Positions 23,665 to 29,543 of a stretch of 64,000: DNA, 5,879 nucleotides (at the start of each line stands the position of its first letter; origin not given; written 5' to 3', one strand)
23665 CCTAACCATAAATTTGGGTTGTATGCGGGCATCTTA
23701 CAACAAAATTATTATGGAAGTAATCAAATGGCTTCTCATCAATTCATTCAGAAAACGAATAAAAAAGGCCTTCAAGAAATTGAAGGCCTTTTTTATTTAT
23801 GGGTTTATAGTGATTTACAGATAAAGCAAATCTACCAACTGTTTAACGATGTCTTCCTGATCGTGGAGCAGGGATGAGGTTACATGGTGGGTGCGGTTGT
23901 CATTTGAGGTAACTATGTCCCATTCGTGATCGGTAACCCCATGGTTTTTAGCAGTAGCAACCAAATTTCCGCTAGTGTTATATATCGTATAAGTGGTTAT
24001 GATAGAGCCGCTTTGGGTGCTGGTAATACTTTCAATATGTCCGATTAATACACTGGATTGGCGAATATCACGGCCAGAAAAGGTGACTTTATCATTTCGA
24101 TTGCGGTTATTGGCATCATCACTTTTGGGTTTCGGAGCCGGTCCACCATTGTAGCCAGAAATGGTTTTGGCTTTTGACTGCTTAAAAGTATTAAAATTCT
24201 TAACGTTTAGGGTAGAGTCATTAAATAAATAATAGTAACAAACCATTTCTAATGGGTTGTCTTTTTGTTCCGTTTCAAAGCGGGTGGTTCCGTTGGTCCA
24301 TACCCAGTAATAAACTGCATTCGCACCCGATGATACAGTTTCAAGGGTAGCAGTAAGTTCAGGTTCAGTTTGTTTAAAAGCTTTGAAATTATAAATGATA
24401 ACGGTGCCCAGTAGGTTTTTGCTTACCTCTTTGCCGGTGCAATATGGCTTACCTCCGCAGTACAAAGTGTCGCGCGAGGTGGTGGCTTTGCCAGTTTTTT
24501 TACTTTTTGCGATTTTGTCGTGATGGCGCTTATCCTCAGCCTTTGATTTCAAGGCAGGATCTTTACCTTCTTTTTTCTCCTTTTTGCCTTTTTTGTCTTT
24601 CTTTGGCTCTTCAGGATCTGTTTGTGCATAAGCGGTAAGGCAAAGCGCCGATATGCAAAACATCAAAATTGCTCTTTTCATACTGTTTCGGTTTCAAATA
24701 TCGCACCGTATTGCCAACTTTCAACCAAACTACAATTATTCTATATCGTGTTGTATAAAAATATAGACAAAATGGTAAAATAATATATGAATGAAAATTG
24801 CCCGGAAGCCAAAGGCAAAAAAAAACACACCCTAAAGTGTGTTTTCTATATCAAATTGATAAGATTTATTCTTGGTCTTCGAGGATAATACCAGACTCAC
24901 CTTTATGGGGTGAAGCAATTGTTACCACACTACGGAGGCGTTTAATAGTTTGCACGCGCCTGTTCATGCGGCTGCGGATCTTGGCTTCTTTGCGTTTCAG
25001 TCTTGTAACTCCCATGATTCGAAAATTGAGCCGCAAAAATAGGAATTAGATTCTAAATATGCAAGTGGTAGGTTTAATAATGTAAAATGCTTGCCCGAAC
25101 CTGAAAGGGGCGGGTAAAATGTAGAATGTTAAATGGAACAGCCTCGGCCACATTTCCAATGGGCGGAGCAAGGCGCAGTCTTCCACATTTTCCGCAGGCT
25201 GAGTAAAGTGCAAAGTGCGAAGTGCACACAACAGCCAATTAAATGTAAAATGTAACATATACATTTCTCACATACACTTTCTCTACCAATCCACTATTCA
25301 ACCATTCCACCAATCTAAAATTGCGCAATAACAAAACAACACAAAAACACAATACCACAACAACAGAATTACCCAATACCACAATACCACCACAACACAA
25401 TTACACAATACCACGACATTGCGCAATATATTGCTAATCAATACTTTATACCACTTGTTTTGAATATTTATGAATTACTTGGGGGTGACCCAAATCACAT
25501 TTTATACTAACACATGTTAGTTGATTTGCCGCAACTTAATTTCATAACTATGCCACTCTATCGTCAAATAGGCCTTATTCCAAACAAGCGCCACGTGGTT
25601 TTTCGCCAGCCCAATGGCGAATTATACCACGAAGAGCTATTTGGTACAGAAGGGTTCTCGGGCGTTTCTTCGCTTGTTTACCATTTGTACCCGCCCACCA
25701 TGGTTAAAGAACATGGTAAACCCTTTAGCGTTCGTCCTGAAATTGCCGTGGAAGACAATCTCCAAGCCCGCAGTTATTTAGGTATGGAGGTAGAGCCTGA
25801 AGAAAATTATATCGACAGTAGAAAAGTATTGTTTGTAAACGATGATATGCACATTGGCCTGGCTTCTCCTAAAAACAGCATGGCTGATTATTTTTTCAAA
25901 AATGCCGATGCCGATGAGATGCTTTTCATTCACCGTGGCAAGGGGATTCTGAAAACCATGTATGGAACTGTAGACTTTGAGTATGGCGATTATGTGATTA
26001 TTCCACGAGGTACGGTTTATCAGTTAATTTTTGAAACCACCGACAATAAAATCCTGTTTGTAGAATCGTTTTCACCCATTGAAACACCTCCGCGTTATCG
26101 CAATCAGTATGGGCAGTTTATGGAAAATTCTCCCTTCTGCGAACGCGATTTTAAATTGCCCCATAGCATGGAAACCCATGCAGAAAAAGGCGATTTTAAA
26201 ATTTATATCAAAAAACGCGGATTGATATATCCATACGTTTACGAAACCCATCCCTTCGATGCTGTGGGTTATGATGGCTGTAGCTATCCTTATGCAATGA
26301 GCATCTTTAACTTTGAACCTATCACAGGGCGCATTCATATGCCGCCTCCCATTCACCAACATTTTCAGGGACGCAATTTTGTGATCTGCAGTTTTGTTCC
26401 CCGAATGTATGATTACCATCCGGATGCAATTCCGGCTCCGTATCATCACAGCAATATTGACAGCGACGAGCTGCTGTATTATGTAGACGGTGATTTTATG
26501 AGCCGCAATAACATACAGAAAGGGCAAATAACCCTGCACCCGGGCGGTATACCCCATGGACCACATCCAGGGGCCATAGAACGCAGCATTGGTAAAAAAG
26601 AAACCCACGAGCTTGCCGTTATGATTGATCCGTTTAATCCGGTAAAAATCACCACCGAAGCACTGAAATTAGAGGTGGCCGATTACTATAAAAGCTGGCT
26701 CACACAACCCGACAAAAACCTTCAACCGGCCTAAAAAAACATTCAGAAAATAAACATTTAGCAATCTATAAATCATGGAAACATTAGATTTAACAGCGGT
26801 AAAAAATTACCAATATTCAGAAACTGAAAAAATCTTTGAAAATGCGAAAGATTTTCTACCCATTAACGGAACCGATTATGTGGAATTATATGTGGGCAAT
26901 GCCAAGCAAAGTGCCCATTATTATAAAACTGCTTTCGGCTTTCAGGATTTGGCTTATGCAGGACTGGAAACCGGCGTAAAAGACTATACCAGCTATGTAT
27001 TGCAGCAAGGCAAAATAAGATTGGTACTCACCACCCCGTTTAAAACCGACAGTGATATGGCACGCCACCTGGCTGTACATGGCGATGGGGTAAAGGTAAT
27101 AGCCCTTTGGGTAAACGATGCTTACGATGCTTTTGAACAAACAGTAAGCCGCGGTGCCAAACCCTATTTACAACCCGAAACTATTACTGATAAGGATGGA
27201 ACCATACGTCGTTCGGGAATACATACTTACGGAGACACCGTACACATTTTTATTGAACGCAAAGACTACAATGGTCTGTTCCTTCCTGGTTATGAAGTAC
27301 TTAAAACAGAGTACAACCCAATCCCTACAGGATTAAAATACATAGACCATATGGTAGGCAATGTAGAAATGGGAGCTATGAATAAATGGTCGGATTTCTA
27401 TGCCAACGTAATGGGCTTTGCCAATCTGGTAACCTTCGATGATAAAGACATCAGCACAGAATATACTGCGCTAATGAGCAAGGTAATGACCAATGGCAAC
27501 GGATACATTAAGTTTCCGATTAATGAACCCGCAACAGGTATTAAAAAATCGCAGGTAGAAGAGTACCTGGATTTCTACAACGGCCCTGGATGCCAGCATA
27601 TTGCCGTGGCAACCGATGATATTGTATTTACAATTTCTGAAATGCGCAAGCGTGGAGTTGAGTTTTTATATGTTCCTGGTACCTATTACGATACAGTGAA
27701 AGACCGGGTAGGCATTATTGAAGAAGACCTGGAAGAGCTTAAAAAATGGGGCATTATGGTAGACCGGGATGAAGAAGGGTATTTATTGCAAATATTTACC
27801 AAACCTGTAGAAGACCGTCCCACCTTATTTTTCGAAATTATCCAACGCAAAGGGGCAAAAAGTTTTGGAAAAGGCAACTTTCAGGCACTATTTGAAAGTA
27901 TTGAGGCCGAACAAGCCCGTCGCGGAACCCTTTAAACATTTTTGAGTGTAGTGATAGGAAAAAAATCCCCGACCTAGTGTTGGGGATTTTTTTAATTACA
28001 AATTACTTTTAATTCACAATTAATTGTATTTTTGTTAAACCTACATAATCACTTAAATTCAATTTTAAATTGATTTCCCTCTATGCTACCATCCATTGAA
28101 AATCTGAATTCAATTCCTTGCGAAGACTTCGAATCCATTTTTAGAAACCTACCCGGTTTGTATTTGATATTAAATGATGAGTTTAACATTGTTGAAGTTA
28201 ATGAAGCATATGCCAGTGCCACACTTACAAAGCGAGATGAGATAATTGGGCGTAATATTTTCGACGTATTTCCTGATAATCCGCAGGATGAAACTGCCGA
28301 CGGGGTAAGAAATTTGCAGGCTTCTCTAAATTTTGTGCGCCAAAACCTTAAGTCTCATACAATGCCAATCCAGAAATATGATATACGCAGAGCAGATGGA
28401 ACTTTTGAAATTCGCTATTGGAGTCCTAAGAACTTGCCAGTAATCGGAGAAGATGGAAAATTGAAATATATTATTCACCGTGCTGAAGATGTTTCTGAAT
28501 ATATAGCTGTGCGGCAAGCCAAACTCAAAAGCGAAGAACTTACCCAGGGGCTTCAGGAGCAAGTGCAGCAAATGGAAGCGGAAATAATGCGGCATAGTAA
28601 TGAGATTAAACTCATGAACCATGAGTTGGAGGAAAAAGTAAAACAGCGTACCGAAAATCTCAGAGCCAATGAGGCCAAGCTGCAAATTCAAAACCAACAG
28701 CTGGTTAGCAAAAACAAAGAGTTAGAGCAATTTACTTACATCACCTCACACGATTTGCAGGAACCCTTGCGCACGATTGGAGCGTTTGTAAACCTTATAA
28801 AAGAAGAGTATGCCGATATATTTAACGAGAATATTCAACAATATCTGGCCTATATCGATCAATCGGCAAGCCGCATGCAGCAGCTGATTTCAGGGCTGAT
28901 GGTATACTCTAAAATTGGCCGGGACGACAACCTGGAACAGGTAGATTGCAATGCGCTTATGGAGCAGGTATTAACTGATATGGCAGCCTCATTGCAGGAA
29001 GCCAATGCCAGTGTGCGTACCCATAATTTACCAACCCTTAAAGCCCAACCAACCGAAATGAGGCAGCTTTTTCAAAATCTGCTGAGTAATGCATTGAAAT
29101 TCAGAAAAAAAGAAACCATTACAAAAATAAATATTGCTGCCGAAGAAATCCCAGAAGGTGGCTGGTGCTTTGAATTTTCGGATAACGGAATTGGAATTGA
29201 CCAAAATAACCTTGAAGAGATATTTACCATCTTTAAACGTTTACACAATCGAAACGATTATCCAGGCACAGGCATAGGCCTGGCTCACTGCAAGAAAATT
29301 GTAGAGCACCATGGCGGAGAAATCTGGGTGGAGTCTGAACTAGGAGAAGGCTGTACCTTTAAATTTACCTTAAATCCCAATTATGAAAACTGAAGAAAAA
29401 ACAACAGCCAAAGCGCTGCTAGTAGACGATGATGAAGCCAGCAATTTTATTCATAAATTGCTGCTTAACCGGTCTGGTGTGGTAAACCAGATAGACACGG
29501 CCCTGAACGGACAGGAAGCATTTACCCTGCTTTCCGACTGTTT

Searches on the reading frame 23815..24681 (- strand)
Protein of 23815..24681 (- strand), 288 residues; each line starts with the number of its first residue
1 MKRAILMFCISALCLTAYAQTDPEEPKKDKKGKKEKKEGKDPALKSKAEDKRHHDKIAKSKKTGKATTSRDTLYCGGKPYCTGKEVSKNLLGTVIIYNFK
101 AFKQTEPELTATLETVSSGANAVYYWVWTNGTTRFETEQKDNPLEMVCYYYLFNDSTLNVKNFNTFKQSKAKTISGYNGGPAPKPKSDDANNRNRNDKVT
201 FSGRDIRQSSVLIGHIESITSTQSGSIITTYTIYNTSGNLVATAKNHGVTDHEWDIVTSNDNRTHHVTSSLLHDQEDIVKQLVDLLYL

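Call 11: search_protein_families(library=pfam, proteins=[window:23815-24681:-])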
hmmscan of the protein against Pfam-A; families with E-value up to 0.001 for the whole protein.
window:23815-24681:- (288 aa): 0 families

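Call 37: find_encoding_contigs(protein=window:23815-24681:-, flank=3000, max_places=6)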
Protein window:23815-24681:- (288 aa): no gene with exactly this product is on record in the collection.

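Call 63: list_cluster_members(proteins=[window:23815-24681:-, window:26775-27935:+, window:37350-38276:+, window:38569-38988:+, window:39031-39951:-, window:3747-5150:-, window:22306-23673:-, window:17331-18779:-, window:19010-21625:+, window:28083-29393:+])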
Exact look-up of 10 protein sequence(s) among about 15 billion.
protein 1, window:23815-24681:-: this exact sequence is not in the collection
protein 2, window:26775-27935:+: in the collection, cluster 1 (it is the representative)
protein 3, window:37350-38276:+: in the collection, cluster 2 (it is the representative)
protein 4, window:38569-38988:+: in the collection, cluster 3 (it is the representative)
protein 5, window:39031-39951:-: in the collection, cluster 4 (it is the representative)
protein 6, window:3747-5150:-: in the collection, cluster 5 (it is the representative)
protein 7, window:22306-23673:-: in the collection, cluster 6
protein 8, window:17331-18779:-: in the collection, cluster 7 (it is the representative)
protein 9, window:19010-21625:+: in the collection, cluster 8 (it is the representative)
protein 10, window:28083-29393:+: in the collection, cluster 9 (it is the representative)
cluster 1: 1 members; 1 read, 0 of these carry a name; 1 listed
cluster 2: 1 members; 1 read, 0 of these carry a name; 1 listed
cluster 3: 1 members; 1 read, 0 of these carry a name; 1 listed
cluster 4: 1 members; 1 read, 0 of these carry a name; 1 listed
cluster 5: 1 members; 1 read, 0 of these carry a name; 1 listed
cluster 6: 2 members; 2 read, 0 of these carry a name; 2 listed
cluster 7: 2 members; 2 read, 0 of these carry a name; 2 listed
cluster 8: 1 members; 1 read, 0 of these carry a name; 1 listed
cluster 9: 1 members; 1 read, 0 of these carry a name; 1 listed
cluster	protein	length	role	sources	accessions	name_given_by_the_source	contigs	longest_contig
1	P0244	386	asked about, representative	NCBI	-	-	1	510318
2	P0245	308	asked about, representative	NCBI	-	-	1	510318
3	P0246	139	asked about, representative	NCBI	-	-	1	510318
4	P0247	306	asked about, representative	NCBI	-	-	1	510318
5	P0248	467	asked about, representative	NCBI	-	-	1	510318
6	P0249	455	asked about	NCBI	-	-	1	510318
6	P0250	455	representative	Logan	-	-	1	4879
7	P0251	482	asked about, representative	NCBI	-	-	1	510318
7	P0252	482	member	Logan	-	-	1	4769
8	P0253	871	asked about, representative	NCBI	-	-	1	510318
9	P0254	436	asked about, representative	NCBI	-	-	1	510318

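Call 64: find_encoding_contigs(protein=P0250, flank=5000, max_places=4)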
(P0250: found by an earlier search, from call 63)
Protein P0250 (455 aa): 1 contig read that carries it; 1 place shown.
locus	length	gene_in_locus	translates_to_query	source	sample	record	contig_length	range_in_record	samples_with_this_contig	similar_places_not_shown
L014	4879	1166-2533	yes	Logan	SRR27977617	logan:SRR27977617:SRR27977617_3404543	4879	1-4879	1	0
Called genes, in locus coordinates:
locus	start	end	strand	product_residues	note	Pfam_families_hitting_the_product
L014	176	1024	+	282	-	-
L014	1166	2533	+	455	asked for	PF01569:PAP2, PF22778:VCPO_2nd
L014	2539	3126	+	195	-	PF14321:DUF4382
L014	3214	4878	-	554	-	?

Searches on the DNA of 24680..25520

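Call 33: search_rna_families(source=window, start=24680, end=25520, threshold=evalue, max_evalue=5)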
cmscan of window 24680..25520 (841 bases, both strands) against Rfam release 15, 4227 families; matches with E-value up to 5: 4.
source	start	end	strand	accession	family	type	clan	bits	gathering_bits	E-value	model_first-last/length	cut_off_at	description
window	24742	24852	+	RF02084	STnc130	Gene; sRNA;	-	30.1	55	0.021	1-135/135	no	Enterobacteria sRNA STnc130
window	24810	24860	-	RF02362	Yfr10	Gene; sRNA;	-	19.8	43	3.5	1-78/78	no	Cyanobacterial functional RNA 10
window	24817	24863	-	RF02451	ncr1241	Gene; sRNA;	-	18.3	60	2.7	1-63/63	no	Bacillus sRNA ncr1241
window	24822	24844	-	RF00372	sroH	Gene; sRNA;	-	13.3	80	1.1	139-161/161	no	sroH RNA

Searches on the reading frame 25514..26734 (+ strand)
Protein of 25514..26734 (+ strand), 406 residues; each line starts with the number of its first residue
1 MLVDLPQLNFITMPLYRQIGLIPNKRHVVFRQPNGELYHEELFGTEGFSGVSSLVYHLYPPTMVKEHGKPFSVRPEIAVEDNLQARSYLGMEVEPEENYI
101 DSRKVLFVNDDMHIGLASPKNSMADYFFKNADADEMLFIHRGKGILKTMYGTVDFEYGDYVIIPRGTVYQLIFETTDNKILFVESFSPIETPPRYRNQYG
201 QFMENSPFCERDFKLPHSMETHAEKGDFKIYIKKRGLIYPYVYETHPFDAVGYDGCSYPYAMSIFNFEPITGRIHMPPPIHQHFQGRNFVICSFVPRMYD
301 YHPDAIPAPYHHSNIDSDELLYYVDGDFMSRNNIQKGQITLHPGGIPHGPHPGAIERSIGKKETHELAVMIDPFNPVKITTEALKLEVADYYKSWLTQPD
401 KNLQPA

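Call 11: search_protein_families(library=pfam, proteins=[window:25514-26734:+])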
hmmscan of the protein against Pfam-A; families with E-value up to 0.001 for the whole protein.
window:25514-26734:+ (406 aa): 2 families
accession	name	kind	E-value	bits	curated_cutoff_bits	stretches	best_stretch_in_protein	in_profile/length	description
PF20510.4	HgmA_N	-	1.6e-10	41.2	20.2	1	114-261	127-270/273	Homogentisate 1,2-dioxygenase N-terminal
PF07883.17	Cupin_2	-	0.00019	21.5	27.2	0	132-177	18-62/70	Cupin domain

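Call 38: find_encoding_contigs(protein=window:25514-26734:+, flank=3000, max_places=6)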
Protein window:25514-26734:+ (406 aa): 1 contig read that carries it; 1 place shown.
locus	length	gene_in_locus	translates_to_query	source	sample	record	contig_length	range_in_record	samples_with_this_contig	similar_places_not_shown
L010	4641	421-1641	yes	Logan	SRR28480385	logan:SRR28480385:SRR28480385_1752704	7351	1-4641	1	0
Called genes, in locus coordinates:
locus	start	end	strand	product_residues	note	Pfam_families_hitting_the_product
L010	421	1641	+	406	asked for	PF20510:HgmA_N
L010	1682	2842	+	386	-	PF14696:Glyoxalase_5 (weak), PF00903:Glyoxalase (weak), PF13669:Glyoxalase_4 (faint), PF00903:Glyoxalase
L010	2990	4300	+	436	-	PF00989:PAS (weak), PF08448:PAS_4 (weak), PF13426:PAS_9 (faint), PF00512:HisKA, PF02518:HATPase_c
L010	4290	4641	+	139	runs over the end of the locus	PF00072:Response_reg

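Call 47: find_homologous_proteins(query=window:25514-26734:+, max_evalue=1e-100)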
Query window:25514-26734:+ (406 aa): 7997 proteins with E <= 1e-100 among 8000 candidates; the best 120 are listed.
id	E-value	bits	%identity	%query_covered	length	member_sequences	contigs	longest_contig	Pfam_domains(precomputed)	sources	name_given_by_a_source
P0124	1.4e-282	955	100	100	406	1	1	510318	PF20510.5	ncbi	-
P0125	5.0e-251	851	89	97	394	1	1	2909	PF20510.5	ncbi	-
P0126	2.1e-250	849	91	95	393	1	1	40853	PF20510.5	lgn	-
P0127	7.5e-245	831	88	96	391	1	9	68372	PF20510.5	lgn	-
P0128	1.0e-243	827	86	96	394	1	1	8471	PF20510.5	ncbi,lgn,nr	ncbi:MAG: homogentisate 1,2-dioxygenase [Bacteroidia bacterium]|nr:homogentisate 1,2-dioxygenase [Ba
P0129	2.3e-242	823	89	95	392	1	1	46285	PF20510.5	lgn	-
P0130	2.9e-242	822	88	96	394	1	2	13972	PF20510.5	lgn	-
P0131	3.7e-242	822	88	95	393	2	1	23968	PF20510.5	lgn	-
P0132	1.3e-241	820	87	95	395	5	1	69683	PF20510.5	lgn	-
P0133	6.5e-240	814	86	97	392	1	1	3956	PF20510.5,PF07883.18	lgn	-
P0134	7.1e-240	814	86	96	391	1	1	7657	PF20510.5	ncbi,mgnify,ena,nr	ncbi:MAG TPA: homogentisate 1,2-dioxygenase [Catalimonadaceae bacterium]|mgnify:CR=1 FL=1|nr:homogen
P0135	1.4e-239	813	86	96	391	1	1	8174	PF20510.5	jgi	-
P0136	3.2e-238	809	85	96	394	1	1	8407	PF20510.5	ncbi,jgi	jgi:homogentisate 1,2-dioxygenase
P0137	3.3e-238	809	86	96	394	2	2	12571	PF20510.5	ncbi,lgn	ncbi:MAG TPA: homogentisate 1,2-dioxygenase [Bacteroidia bacterium]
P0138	3.5e-238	809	85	97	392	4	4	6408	PF20510.5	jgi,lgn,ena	-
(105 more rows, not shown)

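Call 48: find_encoding_contigs(protein=P0126, flank=10000, max_places=3)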
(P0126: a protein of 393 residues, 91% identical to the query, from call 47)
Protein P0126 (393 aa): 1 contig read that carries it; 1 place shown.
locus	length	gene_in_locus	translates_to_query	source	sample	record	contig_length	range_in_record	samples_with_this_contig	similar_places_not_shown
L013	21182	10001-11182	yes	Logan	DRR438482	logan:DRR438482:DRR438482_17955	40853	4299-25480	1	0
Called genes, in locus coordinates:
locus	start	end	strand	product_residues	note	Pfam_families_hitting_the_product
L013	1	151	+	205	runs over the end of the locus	-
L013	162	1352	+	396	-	-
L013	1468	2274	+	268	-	PF12412:DUF3667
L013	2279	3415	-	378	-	PF18962:Por_Secre_tail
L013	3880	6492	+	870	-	PF00133:tRNA-synt_1, PF09334:tRNA-synt_1g, PF13603:tRNA-synt_1_2 (weak), PF08264:Anticodon_1, PF10458:Val_tRNA-synt_C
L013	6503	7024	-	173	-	PF14321:DUF4382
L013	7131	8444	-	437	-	PF01569:PAP2, PF22778:VCPO_2nd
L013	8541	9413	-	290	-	-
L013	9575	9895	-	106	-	-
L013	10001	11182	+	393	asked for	PF20510:HgmA_N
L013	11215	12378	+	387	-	PF00903:Glyoxalase (weak), PF13669:Glyoxalase_4 (weak), PF14696:Glyoxalase_5 (weak), PF00903:Glyoxalase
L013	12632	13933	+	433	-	PF08448:PAS_4 (weak), PF13426:PAS_9 (faint), PF00512:HisKA, PF02518:HATPase_c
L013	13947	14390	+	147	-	PF00072:Response_reg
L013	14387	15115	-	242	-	-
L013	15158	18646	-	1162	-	PF01839:FG-GAP (faint), PF13517:FG-GAP_3, PF07593:UnbV_ASPIC, PF13517:FG-GAP_3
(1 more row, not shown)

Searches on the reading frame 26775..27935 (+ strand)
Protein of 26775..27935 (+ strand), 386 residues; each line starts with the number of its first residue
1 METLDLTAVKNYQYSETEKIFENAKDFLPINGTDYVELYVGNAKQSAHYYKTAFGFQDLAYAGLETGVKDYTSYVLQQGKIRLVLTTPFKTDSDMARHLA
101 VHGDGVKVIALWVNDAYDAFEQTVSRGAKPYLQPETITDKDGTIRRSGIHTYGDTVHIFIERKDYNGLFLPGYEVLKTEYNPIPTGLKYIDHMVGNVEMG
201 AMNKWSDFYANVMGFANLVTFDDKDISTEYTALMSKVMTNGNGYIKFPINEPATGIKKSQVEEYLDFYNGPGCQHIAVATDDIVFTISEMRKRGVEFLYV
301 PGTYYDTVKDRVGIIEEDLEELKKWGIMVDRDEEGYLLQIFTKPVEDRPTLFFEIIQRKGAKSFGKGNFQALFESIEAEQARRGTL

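Call 11: search_protein_families(library=pfam, proteins=[window:26775-27935:+])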
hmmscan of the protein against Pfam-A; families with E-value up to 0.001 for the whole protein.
window:26775-27935:+ (386 aa): 3 families
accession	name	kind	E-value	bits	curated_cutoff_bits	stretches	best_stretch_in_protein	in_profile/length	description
PF00903.31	Glyoxalase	-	2.2e-19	70.4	20.6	2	199-335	9-116/121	Glyoxalase/Bleomycin resistance protein/Dioxygenase superfamily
PF13669.12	Glyoxalase_4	-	5.7e-11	43.1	27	1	206-298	14-94/109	Glyoxalase/Bleomycin resistance protein/Dioxygenase superfamily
PF14696.12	Glyoxalase_5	-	1.5e-07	32.1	27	1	29-162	6-126/139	Hydroxyphenylpyruvate dioxygenase, HPPD, N-terminal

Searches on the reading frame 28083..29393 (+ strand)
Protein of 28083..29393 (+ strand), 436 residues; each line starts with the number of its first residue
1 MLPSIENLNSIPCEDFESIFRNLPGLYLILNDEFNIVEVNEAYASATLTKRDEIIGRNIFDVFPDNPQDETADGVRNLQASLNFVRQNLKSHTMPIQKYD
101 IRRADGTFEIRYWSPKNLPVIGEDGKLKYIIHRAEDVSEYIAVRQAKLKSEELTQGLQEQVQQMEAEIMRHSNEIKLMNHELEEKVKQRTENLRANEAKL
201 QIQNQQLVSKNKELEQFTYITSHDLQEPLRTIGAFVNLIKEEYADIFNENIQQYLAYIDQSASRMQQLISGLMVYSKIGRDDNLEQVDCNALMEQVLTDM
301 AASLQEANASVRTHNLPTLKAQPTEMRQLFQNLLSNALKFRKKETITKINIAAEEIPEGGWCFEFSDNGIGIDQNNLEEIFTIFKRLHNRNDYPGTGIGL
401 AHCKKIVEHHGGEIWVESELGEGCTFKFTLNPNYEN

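Call 66: search_protein_families(library=pfam, proteins=[window:28083-29393:+], max_evalue=0.00001)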
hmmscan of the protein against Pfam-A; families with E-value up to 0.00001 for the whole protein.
window:28083-29393:+ (436 aa): 5 families
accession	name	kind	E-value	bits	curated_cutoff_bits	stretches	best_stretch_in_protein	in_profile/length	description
PF02518.31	HATPase_c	-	1.1e-26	93.8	26.4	1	323-431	3-108/111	Histidine kinase-, DNA gyrase B-, and HSP90-like ATPase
PF00512.31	HisKA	-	6.1e-10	39.4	26.9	1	214-279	2-64/66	His Kinase A (phospho-acceptor) domain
PF00989.32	PAS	-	4.6e-07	30.3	22.6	1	14-87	1-74/113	PAS fold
PF08448.16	PAS_4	-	8.1e-07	29.7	23.1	1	20-139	1-107/110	PAS fold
PF13426.13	PAS_9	-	5.4e-06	27.1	27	0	27-79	4-57/103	PAS domain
